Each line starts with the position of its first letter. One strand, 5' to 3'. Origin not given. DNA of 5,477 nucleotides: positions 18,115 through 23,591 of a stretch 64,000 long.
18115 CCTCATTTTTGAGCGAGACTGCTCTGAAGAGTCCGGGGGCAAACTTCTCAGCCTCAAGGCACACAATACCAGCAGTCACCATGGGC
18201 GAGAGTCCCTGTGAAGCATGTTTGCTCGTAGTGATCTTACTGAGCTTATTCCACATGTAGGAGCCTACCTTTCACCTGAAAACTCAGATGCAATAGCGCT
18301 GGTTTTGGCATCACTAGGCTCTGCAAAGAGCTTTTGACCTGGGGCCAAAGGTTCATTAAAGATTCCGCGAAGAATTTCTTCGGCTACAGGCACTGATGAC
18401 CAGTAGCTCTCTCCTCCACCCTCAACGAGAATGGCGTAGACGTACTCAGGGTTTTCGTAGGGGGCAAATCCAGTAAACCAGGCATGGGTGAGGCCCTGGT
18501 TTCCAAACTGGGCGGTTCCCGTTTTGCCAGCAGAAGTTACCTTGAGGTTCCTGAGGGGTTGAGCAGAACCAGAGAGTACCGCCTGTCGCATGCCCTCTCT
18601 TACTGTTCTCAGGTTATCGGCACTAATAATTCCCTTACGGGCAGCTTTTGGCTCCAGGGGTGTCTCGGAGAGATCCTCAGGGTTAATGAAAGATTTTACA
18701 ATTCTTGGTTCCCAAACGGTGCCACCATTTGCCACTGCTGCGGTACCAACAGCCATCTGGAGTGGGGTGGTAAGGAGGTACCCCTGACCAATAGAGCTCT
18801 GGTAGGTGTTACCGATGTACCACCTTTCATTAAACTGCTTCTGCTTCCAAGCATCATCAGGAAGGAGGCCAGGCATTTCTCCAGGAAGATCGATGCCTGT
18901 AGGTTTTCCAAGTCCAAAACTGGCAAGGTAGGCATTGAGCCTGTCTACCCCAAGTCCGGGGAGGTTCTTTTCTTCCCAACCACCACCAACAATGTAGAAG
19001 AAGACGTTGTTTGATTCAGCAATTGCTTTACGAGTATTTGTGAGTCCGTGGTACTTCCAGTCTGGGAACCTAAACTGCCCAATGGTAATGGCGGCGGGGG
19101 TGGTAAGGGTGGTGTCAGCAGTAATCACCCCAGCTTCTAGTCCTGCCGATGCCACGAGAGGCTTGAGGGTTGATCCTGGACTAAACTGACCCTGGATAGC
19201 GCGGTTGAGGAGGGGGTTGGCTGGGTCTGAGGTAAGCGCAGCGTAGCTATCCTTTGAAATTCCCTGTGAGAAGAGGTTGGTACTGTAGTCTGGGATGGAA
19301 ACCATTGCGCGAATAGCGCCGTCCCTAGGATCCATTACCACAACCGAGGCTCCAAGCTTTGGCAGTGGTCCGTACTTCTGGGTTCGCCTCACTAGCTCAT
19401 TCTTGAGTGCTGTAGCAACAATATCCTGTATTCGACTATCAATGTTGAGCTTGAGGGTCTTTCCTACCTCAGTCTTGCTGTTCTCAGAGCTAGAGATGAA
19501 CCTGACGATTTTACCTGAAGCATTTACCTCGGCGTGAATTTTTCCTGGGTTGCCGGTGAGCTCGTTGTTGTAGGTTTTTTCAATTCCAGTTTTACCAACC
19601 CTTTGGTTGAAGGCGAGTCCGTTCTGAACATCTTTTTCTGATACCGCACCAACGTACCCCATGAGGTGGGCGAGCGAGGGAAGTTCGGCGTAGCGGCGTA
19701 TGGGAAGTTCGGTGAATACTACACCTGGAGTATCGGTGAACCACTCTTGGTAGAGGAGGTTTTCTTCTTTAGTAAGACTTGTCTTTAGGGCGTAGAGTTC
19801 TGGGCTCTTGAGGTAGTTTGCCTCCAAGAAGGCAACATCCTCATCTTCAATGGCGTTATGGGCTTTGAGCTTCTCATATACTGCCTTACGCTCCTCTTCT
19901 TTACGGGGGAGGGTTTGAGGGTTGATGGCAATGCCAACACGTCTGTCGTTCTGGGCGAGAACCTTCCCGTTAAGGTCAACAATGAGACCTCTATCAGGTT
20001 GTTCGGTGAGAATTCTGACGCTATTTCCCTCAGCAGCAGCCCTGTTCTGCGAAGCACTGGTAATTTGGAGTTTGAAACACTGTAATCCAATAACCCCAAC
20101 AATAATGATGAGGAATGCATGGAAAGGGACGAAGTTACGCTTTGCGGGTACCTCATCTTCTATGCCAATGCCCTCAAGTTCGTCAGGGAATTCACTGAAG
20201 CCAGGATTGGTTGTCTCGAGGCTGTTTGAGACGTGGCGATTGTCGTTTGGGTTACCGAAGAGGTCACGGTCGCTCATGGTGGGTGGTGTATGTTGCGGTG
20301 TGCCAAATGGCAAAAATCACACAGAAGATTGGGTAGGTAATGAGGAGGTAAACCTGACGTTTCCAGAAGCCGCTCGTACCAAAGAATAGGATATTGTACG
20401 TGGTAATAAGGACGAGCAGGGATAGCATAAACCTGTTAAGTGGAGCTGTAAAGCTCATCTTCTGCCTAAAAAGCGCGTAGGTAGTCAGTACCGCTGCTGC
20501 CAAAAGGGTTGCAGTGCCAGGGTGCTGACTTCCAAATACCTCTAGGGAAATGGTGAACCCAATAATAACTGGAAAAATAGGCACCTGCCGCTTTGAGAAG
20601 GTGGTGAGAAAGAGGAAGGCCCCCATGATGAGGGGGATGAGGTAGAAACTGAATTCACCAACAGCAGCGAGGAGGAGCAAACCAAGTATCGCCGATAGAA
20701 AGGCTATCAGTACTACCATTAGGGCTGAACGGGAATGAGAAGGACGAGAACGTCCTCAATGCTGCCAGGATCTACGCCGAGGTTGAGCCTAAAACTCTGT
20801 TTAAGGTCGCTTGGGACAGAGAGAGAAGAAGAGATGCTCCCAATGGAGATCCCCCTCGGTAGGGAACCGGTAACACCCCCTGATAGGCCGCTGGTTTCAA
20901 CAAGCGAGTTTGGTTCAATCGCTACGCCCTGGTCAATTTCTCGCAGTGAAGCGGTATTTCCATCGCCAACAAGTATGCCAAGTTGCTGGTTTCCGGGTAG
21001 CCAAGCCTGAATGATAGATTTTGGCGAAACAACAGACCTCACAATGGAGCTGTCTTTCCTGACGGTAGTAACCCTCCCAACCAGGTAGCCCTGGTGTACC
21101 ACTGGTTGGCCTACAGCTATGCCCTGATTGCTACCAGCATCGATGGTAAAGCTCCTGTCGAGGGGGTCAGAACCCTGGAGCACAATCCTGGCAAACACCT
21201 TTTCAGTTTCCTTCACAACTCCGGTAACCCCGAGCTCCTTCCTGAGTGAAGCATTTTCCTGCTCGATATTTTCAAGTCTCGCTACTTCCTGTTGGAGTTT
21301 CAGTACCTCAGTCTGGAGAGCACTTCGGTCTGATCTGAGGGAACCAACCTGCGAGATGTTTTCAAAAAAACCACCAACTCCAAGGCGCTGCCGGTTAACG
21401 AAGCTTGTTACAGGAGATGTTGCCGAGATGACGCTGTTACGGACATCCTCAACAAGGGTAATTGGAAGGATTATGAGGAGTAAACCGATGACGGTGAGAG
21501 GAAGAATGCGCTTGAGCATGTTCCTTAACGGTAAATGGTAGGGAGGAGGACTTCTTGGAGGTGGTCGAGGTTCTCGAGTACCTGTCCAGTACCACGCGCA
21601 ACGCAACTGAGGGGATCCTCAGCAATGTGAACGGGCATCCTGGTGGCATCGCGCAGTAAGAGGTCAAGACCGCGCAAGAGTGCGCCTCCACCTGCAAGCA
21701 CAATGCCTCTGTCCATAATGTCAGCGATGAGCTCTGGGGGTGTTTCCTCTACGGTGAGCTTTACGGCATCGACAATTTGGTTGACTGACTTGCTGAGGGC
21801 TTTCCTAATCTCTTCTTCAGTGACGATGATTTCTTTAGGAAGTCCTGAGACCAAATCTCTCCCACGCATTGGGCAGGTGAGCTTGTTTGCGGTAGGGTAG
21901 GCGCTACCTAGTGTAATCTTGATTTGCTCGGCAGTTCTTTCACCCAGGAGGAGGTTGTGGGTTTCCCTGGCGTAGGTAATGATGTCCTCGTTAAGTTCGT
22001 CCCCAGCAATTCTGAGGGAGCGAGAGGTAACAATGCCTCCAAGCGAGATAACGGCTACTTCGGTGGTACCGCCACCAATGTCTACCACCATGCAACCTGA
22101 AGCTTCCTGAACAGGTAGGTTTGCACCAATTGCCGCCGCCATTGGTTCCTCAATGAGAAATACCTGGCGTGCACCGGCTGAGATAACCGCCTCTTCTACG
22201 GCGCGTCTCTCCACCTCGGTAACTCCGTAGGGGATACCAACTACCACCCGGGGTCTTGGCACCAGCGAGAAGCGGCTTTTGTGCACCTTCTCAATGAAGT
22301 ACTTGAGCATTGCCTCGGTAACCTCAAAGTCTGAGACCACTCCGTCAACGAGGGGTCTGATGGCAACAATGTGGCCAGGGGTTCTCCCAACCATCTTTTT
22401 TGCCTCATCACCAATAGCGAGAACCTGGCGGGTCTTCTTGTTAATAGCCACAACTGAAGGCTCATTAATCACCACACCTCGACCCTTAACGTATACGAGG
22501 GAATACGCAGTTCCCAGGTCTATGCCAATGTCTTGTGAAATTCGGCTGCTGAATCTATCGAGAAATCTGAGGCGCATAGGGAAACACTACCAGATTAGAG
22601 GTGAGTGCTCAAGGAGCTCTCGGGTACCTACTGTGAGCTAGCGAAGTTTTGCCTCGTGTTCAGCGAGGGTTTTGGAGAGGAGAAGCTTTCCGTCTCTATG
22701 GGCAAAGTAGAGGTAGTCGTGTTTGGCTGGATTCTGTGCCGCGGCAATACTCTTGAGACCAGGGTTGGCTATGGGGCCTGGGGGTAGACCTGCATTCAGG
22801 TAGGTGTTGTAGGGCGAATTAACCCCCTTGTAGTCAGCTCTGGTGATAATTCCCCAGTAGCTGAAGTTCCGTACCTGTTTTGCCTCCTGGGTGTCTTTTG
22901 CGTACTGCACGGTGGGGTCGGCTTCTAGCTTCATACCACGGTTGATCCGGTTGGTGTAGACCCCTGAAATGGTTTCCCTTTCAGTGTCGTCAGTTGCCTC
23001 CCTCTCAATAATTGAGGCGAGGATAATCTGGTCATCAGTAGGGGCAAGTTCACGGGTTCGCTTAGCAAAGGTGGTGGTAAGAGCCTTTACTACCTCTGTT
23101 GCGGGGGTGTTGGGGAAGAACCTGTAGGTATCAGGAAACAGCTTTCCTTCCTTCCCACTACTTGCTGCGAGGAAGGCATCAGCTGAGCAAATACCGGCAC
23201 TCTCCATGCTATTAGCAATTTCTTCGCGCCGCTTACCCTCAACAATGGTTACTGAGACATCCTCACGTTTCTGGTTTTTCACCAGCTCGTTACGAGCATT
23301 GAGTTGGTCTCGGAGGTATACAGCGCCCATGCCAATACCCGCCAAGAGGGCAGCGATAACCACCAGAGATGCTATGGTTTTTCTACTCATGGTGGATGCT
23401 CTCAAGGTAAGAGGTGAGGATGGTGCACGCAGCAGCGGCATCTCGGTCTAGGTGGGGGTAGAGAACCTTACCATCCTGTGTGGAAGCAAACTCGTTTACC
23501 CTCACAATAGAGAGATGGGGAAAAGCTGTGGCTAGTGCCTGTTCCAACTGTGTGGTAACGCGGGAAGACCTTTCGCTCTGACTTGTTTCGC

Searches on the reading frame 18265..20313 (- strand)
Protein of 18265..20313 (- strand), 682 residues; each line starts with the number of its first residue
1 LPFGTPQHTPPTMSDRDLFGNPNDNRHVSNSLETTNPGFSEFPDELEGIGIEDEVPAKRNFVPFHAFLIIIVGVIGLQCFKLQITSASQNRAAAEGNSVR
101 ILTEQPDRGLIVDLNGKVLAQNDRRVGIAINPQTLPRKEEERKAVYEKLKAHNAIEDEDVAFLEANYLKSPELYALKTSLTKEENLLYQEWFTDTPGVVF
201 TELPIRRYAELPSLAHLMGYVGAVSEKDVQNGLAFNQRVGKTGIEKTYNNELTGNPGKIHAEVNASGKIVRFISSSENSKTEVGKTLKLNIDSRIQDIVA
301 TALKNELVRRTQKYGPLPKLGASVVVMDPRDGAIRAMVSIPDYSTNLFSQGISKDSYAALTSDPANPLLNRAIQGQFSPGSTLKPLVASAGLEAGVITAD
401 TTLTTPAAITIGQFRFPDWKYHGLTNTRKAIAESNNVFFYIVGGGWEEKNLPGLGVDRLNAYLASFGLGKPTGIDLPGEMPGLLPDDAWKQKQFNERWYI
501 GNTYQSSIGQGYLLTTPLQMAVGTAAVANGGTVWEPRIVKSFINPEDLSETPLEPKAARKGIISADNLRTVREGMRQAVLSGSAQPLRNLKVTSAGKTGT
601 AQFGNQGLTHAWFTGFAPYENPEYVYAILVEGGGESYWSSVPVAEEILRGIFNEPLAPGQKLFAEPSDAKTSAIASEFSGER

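Call 12: search_protein_families(library=pfam, proteins=[window:18265-20313:-], max_evalue=0.001)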
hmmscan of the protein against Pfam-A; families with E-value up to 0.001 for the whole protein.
window:18265-20313:- (682 aa): 2 families
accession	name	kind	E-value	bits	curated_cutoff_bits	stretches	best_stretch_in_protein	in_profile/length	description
PF00905.27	Transpeptidase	-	4.3e-63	213.7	22.1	1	323-648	2-298/299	Penicillin binding protein transpeptidase domain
PF03717.20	PBP_dimer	-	1.7e-30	107.2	24.4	1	104-271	2-177/180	Penicillin-binding Protein dimerisation domain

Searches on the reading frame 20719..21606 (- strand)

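Call 12: search_protein_families(library=pfam, proteins=[window:20719-21606:-], max_evalue=0.001)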
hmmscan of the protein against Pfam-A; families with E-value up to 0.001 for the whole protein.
window:20719-21606:- (295 aa): 1 family
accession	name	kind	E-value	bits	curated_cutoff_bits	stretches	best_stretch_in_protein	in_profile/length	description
PF04085.20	MreC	-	3.6e-28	98.6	28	1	142-289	2-146/147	Rod shape-determining protein MreC, barrel core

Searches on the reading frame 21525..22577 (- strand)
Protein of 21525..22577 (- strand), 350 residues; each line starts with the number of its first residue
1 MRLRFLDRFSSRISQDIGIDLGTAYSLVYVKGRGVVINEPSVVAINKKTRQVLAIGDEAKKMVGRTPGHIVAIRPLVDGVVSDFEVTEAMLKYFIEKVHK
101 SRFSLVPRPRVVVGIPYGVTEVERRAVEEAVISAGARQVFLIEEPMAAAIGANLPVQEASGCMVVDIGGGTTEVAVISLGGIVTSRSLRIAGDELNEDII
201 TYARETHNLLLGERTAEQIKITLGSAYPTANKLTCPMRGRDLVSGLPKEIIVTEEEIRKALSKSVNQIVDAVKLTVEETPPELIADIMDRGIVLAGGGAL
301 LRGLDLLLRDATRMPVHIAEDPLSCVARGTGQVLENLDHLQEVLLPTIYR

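Call 12: search_protein_families(library=pfam, proteins=[window:21525-22577:-], max_evalue=0.001)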
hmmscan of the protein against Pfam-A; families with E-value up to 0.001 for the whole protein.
window:21525-22577:- (350 aa): 6 families
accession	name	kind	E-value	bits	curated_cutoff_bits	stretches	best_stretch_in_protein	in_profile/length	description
PF06723.19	MreB_Mbl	-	2.8e-148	493.6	27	1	15-341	2-326/327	MreB/Mbl protein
PF14450.12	FtsA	-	2.6e-13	50.8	31.8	1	163-321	1-112/127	Cell division protein FtsA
PF00012.26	HSP70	-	9.1e-11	41.1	20.6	1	110-204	135-235/599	Hsp70 protein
PF00022.25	Actin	-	6.5e-09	35.3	27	1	40-205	31-189/410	Actin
PF11104.14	PilM_2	-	9.8e-07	28.5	27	0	149-202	168-222/340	Type IV pilus assembly protein PilM;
PF25216.1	Volactin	-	1.3e-05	25.3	35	1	45-329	51-316/321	Volactin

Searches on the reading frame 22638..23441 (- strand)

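Call 12: search_protein_families(library=pfam, proteins=[window:22638-23441:-], max_evalue=0.001)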
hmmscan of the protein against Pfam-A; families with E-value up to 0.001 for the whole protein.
window:22638-23441:- (267 aa): 1 family
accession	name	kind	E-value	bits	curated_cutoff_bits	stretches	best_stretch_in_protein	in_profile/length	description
PF02618.21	YceG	-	7.7e-62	209.7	32.4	1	49-265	54-272/275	YceG-like family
